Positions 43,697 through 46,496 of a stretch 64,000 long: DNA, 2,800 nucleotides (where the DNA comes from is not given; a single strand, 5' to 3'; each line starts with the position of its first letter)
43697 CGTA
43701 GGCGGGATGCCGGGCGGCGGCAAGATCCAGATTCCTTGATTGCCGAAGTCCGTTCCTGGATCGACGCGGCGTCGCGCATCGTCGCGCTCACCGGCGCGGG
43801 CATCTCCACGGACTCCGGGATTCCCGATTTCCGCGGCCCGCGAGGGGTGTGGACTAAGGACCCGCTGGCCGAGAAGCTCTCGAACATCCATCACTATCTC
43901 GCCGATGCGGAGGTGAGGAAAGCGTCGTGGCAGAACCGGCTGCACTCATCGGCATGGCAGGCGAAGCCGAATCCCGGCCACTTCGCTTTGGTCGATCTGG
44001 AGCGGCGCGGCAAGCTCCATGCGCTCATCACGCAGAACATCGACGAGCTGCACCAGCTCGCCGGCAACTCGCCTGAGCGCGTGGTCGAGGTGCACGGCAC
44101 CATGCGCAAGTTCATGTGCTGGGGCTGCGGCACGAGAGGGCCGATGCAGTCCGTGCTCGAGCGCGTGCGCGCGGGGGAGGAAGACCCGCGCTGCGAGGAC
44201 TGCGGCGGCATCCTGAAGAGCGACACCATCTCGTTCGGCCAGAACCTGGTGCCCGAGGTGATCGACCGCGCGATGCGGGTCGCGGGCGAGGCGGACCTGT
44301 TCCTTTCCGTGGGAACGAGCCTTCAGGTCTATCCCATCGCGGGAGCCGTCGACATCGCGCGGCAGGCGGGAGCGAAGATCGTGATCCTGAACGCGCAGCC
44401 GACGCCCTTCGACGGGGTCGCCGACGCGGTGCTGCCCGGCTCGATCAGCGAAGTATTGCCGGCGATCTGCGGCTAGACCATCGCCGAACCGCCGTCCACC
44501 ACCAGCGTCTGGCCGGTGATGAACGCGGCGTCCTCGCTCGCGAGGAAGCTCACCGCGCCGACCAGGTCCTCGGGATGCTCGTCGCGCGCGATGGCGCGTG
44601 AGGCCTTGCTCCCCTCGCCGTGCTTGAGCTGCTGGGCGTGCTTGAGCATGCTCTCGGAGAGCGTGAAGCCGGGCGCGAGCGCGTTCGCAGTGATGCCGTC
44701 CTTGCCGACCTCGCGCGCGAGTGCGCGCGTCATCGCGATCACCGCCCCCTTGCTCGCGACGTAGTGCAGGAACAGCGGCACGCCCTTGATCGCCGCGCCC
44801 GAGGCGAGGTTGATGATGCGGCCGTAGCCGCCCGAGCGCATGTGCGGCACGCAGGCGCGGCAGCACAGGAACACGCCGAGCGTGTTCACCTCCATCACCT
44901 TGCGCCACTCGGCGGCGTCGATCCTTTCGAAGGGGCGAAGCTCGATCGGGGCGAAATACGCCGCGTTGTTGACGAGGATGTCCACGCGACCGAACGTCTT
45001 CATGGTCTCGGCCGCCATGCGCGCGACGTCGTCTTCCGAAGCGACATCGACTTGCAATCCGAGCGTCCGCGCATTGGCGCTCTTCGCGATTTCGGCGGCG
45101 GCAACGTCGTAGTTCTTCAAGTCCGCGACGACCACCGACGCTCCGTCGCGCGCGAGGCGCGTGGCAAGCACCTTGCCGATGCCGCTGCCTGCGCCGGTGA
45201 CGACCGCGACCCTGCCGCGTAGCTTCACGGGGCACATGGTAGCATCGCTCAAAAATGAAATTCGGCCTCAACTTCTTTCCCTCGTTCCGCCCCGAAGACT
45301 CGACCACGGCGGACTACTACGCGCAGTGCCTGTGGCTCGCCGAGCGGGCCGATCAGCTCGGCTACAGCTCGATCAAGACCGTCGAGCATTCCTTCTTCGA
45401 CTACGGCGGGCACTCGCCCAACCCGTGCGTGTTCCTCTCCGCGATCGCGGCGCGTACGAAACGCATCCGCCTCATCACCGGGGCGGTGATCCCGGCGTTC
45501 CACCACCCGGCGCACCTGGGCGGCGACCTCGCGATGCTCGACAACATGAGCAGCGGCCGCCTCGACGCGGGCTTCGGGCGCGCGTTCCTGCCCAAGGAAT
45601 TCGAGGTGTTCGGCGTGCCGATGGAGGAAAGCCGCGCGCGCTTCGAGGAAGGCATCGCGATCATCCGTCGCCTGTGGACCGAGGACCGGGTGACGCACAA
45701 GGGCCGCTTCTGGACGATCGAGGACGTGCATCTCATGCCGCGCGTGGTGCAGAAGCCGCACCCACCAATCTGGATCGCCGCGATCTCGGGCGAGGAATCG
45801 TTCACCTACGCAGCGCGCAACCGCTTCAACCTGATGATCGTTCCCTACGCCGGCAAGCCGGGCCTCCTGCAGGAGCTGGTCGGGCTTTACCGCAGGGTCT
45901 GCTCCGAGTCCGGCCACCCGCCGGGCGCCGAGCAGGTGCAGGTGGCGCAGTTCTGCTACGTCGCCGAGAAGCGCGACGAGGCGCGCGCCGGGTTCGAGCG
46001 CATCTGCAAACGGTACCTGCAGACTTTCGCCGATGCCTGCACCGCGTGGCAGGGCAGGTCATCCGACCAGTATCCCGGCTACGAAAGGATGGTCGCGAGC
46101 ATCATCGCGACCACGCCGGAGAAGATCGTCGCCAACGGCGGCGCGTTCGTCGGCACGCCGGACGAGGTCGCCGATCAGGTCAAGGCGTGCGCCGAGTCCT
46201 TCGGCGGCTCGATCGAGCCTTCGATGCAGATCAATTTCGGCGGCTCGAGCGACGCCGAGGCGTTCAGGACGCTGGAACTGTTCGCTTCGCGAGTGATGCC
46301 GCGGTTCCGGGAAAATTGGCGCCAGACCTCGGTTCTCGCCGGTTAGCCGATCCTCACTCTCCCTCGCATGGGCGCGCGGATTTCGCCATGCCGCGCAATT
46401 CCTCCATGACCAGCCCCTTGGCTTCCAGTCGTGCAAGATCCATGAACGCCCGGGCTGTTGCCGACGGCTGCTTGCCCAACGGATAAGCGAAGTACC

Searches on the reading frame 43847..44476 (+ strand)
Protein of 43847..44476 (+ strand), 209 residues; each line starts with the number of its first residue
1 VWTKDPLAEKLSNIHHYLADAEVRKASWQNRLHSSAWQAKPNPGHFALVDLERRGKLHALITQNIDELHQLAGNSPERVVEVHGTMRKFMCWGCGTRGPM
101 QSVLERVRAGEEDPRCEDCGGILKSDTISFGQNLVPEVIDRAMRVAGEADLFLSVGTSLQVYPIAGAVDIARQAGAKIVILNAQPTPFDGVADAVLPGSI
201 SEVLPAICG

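Call 9: search_protein_families(library=ncbifam, proteins=[window:43847-44476:+], max_evalue=1e-30)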
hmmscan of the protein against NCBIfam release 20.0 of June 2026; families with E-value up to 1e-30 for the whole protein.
window:43847-44476:+ (209 aa): 6 families
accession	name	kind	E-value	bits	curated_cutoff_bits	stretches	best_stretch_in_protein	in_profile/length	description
NF040867.1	prot_deacyl_CobB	equivalog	1e-53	182.1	320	1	12-208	46-239/242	NAD-dependent protein deacetylase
NF001753.0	PRK00481.1-3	subfamily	1.5e-53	181.3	243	1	10-208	47-244/252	NAD-dependent protein deacylase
NF010736.0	PRK14138.1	equivalog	1.9e-40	138.7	395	1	30-196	64-226/244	NAD-dependent deacetylase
NF001752.0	PRK00481.1-1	equivalog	2.3e-38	132.1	221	1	38-204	79-236/242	NAD-dependent protein deacylase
NF001754.0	PRK00481.1-4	equivalog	5.4e-34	117.4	252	1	38-204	79-237/244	NAD-dependent protein deacylase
NF003738.0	PRK05333.1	equivalog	7.6e-32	110.4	305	0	14-104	61-151/295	NAD-dependent protein deacetylase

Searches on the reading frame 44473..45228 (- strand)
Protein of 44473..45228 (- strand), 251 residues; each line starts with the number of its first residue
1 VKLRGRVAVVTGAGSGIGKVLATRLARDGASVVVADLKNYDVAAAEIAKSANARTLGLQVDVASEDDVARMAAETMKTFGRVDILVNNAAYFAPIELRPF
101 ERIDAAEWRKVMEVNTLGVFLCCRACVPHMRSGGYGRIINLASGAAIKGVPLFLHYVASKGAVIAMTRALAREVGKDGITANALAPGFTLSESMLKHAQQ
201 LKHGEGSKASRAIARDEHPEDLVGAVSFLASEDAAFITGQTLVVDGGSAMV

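Call 9: search_protein_families(library=ncbifam, proteins=[window:44473-45228:-], max_evalue=1e-30)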
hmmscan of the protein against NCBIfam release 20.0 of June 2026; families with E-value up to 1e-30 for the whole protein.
window:44473-45228:- (251 aa): 128 families (the best 25 are shown)
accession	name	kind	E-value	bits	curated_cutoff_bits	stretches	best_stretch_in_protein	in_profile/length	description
NF047923.1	pyridox_DH_SDR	equivalog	4.8e-72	242.4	325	1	4-248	2-240/243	pyridoxal 4-dehydrogenase, SDR-type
NF005559.1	PRK07231.1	subfamily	9.2e-66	221.9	215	1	3-248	2-247/249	glucose 1-dehydrogenase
NF004791.0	PRK06138.1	equivalog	5.4e-63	212.6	312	1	1-249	1-250/252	SDR family oxidoreductase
NF005853.0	PRK07774.1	equivalog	4.1e-61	206.5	303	1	2-249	3-247/250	SDR family oxidoreductase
NF052558.1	MBtsdlDhBudC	equivalog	6.6e-59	199.5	270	1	4-248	2-241/250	meso-2,3-butanediol dehydrogenase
NF005309.0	PRK06841.1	subfamily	1.1e-57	195.5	286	1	2-249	12-253/255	GolD/DthD family dehydrogenase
NF009466.0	PRK12826.1-2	subfamily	6.3e-57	192.9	222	1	6-250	4-246/248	3-oxoacyl-ACP reductase FabG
NF004198.0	PRK05653.1-3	equivalog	1.3e-55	188.6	296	1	3-250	5-248/248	3-oxoacyl-ACP reductase FabG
NF006070.0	PRK08213.1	subfamily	3e-54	184.2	279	1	2-250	9-258/259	gluconate 5-dehydrogenase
NF004818.0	PRK06172.1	equivalog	2.9e-53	180.8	336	1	1-248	3-250/253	SDR family oxidoreductase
NF009093.0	PRK12429.1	subfamily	4.4e-53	180.2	258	1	1-249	1-257/259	3-hydroxybutyrate dehydrogenase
NF009468.0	PRK12826.1-4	equivalog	2.6e-52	178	318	1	2-249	4-248/256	SDR family oxidoreductase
NF004713.0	PRK06057.1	equivalog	2.6e-52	177.8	404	1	2-248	6-249/257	3-oxoacyl-ACP reductase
TIGR01830.1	3oxo_ACP_reduc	equivalog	5.6e-52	176.8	297.75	1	8-247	1-237/239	3-oxoacyl-[acyl-carrier-protein] reductase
NF005472.0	PRK07067.1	equivalog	9.6e-52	176.1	338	1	1-250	2-256/257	L-iditol 2-dehydrogenase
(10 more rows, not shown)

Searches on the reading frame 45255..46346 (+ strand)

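Call 9: search_protein_families(library=ncbifam, proteins=[window:45255-46346:+], max_evalue=1e-30)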
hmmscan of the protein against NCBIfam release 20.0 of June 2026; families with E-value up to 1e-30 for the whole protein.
window:45255-46346:+ (363 aa): 3 families
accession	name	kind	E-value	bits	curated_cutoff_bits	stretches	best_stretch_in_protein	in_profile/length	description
TIGR04020.1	seco_metab_LLM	subfamily_domain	1.7e-44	152.3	244.45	1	3-312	1-309/341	MupA/Atu3671 family FMN-dependent luciferase-like monooxygenase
TIGR03619.1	F420_Rv2161c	subfamily_domain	3e-38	131.8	166.9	1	27-231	2-217/247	TIGR03619 family F420-dependent LLM class oxidoreductase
TIGR03858.1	LLM_2I7G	subfamily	1.1e-37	129.8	462.25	1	19-351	22-336/337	Atu2307/SP_0267 family LLM class monooxygenase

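Call 73: search_protein_families(library=ncbifam, proteins=[window:45255-46346:+], max_evalue=1e-10)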
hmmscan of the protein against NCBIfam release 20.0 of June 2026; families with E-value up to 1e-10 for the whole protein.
window:45255-46346:+ (363 aa): 20 families
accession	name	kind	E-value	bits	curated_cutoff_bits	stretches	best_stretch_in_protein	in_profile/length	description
TIGR04020.1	seco_metab_LLM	subfamily_domain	1.7e-44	152.3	244.45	1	3-312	1-309/341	MupA/Atu3671 family FMN-dependent luciferase-like monooxygenase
TIGR03619.1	F420_Rv2161c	subfamily_domain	3e-38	131.8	166.9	1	27-231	2-217/247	TIGR03619 family F420-dependent LLM class oxidoreductase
TIGR03858.1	LLM_2I7G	subfamily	1.1e-37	129.8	462.25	1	19-351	22-336/337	Atu2307/SP_0267 family LLM class monooxygenase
TIGR03560.1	F420_Rv1855c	subfamily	6e-30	104.7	231.4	1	19-195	9-195/227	TIGR03560 family F420-dependent LLM class oxidoreductase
NF052254.1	luciferase_Alph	exception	3.3e-27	95.6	600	1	1-351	1-350/354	luciferase subunit alpha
TIGR04027.1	LLM_KPN_01858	hypoth_equivalog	1.5e-26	93.2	412.9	1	14-165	11-162/326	putative FMN-dependent luciferase-like monooxygenase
TIGR03558.1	oxido_grp_1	subfamily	1.3e-24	87.1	166.95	1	14-317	11-299/325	MsnO8 family LLM class oxidoreductase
TIGR04036.1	LLM_CE1758_fam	subfamily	9.3e-24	83.9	479.1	1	23-355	28-335/355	CE1758 family FMN-dependent luciferase-like monooxygenase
TIGR04021.1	LLM_DMSO2_sfnG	equivalog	6.8e-23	81.6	382.95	1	22-261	27-267/350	dimethylsulfone monooxygenase SfnG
TIGR03621.1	F420_MSMEG_2516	subfamily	1.5e-22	80.1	213.15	1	24-189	15-169/295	TIGR03621 family F420-dependent LLM class oxidoreductase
TIGR03571.1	lucif_BA3436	subfamily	1e-20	74.2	303.9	1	23-249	31-257/304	TIGR03571 family LLM class oxidoreductase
TIGR03857.1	F420_MSMEG_2249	hypoth_equivalog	1.1e-18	67.6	218.4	1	23-246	14-226/329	TIGR03857 family LLM class F420-dependent oxidoreductase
TIGR03557.1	F420_G6P_family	subfamily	3.2e-16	59.4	210.4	1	29-230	19-214/316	TIGR03557 family F420-dependent LLM class oxidoreductase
TIGR04465.1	ArgArg_F420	equivalog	3.8e-14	52.5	470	1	26-188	63-227/364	F420-dependent hydroxymycolic acid dehydrogenase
NF002619.0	PRK02271.1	equivalog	7e-13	48.6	276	1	29-186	20-167/329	5,10-methylenetetrahydromethanopterin reductase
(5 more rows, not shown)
